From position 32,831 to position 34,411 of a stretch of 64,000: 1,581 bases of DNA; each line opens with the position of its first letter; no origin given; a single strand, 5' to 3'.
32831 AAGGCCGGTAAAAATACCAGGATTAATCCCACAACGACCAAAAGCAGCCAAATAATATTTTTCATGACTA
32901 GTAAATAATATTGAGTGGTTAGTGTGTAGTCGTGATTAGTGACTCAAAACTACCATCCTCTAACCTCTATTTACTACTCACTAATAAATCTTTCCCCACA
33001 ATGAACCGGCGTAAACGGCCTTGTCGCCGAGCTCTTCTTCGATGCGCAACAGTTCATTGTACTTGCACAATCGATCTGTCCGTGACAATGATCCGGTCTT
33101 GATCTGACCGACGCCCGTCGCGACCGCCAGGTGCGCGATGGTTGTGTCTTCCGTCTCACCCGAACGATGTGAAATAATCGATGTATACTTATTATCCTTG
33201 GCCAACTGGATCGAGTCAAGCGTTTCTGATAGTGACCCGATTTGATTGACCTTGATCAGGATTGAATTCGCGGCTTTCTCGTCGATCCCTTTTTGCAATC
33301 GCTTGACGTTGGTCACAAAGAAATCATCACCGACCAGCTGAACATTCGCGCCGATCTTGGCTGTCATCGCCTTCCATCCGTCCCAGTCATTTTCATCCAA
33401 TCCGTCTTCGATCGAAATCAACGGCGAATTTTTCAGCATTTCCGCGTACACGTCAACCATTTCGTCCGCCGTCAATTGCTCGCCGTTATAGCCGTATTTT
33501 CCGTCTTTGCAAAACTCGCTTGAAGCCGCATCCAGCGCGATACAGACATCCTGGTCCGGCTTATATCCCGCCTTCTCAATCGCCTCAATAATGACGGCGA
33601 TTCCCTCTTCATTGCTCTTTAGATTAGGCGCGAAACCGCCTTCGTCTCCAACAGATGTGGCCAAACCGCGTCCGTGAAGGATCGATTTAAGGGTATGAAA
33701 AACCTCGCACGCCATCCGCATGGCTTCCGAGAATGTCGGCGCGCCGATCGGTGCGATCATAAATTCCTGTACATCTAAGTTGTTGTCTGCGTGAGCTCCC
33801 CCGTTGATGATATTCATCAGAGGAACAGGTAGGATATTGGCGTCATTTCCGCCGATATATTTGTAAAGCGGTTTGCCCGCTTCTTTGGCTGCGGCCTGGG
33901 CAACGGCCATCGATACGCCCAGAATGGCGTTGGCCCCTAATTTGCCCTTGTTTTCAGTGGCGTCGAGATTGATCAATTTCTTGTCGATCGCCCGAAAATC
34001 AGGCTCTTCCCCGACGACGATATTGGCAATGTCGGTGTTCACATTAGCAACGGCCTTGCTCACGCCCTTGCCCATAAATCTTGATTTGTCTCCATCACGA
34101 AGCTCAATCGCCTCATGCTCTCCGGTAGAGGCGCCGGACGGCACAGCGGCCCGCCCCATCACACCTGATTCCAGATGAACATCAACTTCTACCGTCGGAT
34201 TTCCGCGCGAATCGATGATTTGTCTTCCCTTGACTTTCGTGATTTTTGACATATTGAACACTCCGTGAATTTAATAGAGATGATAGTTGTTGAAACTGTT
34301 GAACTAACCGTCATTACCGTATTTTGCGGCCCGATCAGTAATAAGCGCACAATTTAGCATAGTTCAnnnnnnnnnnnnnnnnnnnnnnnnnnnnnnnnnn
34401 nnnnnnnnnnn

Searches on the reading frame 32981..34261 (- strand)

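Call 81: search_protein_families(library=pfam, proteins=[window:32981-34261:-], max_evalue=0.00001)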
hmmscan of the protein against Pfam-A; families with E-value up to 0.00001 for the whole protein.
window:32981-34261:- (426 aa): 3 families
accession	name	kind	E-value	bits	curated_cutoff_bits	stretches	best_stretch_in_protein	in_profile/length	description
PF00113.28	Enolase_C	-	1.9e-127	425.1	21.5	1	142-420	2-290/296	Enolase, C-terminal TIM barrel domain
PF03952.21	Enolase_N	-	5.8e-57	191.9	35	1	7-136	1-131/131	Enolase, N-terminal domain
PF07476.17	MAAL_C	-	8.1e-06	25.6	27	0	298-386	131-220/249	Methylaspartate ammonia-lyase C-terminus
